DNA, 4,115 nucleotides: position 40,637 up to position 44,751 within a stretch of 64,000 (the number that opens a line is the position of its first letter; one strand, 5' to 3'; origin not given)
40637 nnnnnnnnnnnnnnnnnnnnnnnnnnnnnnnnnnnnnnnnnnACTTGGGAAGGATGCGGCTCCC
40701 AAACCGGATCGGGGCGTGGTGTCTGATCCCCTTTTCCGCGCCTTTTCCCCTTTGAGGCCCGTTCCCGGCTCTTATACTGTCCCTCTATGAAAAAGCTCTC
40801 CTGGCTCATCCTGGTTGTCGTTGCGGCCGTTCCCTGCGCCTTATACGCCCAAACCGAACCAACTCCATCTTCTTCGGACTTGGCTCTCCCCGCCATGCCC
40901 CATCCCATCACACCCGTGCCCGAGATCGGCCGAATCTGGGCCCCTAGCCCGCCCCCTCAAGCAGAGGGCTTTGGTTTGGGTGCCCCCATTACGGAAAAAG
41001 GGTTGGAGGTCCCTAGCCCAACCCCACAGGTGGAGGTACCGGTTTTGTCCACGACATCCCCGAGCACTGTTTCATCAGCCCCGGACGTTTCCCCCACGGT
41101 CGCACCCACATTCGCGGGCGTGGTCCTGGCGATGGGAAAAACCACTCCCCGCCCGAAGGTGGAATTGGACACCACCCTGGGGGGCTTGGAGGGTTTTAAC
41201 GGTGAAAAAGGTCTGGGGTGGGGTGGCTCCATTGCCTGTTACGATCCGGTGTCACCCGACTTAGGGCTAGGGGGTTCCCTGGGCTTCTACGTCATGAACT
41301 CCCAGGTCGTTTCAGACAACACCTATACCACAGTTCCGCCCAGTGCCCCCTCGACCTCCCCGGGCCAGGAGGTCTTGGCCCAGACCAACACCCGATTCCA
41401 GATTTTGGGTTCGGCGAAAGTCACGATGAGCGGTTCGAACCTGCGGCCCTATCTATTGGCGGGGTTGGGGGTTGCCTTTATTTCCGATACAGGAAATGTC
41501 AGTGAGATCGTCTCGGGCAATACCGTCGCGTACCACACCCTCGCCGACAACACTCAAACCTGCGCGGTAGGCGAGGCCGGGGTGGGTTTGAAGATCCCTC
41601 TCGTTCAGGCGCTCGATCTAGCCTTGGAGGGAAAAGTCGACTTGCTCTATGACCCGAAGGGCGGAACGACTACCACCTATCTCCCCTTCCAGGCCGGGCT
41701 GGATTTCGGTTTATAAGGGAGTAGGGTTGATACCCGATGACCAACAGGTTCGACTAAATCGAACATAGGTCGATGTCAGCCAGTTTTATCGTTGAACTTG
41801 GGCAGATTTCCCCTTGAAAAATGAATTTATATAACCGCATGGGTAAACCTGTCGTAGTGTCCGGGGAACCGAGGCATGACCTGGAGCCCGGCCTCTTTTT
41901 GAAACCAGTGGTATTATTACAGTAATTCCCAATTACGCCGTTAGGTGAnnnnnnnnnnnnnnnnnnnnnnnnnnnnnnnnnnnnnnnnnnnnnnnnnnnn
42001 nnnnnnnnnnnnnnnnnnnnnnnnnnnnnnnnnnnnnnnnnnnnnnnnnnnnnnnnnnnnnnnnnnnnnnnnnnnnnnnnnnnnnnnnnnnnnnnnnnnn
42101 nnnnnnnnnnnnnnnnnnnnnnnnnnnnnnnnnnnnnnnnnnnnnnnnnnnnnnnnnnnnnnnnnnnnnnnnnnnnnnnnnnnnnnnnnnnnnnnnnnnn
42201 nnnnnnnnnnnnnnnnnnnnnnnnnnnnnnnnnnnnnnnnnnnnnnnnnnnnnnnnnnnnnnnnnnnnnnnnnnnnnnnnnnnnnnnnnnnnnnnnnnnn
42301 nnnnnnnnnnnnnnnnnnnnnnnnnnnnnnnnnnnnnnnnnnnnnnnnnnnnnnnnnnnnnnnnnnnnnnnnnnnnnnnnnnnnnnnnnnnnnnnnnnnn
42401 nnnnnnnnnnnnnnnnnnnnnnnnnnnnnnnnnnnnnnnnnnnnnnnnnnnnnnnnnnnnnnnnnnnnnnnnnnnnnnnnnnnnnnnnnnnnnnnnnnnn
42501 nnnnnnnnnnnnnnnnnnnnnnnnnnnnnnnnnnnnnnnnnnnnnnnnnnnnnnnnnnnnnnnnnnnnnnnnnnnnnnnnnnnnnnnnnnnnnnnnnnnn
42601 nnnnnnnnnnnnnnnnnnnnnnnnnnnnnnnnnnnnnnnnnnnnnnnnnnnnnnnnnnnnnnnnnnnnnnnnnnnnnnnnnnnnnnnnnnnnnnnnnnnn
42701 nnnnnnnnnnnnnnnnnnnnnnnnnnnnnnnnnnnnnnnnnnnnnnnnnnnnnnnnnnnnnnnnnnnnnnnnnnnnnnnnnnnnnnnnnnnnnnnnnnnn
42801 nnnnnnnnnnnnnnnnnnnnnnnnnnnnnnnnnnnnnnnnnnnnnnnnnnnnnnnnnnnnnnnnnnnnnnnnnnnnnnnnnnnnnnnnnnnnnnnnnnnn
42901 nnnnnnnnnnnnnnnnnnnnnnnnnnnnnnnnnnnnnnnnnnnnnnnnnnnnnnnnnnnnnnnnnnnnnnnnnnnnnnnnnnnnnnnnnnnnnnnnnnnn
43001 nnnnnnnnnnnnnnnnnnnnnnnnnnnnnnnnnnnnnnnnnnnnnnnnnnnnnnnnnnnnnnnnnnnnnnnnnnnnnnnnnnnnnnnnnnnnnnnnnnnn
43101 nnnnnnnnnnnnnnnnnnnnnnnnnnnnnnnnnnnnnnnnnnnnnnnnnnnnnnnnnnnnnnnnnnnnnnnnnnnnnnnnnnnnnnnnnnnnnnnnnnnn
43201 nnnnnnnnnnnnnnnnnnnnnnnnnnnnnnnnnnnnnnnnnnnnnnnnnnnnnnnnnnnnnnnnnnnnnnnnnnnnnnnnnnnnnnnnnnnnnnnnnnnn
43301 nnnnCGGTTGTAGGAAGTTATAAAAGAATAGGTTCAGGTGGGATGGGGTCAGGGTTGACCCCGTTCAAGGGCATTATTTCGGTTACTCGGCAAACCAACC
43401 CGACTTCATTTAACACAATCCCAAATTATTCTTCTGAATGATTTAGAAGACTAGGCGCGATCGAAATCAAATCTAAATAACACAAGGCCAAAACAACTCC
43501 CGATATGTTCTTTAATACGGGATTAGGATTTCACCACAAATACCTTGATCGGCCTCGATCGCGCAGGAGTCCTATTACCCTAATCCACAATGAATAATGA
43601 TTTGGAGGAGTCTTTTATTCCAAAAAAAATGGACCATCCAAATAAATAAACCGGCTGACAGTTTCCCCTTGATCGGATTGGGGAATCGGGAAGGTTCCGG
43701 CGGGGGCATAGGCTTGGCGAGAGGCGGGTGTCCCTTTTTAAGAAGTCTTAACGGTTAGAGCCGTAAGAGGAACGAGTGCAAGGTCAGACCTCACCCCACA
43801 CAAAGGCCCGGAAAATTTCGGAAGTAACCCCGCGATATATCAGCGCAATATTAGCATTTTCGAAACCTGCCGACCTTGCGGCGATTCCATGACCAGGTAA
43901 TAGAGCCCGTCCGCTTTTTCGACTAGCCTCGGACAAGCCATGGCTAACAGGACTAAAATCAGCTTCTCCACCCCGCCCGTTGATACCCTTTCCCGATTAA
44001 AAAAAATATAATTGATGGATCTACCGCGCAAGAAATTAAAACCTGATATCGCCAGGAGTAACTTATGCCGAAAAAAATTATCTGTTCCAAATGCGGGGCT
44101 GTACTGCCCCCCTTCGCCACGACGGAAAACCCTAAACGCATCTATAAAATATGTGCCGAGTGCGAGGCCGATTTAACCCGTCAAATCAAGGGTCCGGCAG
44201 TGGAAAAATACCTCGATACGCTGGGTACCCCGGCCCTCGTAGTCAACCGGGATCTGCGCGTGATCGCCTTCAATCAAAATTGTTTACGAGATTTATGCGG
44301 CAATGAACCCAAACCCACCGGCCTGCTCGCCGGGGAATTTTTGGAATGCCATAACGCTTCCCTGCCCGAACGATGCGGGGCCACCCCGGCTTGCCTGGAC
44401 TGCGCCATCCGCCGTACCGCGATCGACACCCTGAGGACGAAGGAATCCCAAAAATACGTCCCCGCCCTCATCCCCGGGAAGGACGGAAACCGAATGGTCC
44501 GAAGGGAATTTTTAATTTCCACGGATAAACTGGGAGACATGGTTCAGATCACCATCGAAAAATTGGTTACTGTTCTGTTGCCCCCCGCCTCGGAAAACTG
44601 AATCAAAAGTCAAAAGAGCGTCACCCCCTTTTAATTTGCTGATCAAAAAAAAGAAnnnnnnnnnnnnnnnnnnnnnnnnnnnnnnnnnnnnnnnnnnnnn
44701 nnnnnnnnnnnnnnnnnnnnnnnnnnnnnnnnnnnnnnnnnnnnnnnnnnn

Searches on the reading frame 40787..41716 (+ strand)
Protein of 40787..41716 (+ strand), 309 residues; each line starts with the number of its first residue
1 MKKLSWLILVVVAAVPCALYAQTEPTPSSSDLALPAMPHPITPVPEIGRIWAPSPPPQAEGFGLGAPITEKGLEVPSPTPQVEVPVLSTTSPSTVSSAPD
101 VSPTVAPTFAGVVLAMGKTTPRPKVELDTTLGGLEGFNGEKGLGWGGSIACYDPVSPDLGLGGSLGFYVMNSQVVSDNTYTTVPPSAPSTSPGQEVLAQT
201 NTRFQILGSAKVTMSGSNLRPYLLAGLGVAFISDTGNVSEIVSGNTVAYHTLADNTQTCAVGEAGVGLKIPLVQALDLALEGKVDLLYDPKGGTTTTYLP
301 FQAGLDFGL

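Call 12: search_protein_families(library=pfam, proteins=[window:40787-41716:+], max_evalue=0.001)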
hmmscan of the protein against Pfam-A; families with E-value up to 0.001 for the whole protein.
window:40787-41716:+ (309 aa): 0 families

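Call 73: search_protein_families(library=pfam, proteins=[window:40787-41716:+], max_evalue=1)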
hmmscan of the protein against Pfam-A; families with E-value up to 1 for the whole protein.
window:40787-41716:+ (309 aa): 2 families
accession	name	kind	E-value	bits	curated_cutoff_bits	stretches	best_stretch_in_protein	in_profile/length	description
PF19932.4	DUF6395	-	0.097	13.1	25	1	223-264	5-46/174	Family of unknown function (DUF6395)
PF09411.16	PagL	-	0.12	13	23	1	193-238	40-78/136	Lipid A 3-O-deacylase (PagL)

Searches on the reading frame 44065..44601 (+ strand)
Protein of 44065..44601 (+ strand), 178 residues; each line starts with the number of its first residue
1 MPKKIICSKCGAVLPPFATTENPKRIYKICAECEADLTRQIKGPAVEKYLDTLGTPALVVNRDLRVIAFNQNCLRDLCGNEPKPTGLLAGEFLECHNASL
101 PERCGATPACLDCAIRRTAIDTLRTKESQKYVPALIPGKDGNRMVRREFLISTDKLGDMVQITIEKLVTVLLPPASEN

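Call 12: search_protein_families(library=pfam, proteins=[window:44065-44601:+], max_evalue=0.001)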
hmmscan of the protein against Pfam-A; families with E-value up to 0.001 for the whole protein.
window:44065-44601:+ (178 aa): 0 families

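Call 73: search_protein_families(library=pfam, proteins=[window:44065-44601:+], max_evalue=1)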
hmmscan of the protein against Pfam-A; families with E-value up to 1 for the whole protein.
window:44065-44601:+ (178 aa): 5 families
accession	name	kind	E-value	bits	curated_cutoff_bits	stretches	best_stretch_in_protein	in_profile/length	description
PF17765.7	MLTR_LBD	-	0.022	15.3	26.3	1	44-71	3-31/168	MmyB-like transcription regulator ligand binding domain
PF08271.17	Zn_Ribbon_TF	-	0.071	13.1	29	1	5-24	20-39/43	TFIIB zinc-binding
PF03804.19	DUF325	-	0.12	12.6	28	0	22-67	76-123/137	Viral proteins of unknown function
PF05191.20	ADK_lid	-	0.13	12.6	26.6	1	6-39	3-33/36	Adenylate kinase, active site lid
PF01020.24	Ribosomal_L40e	-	0.2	12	23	1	3-20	15-32/50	Ribosomal L40e family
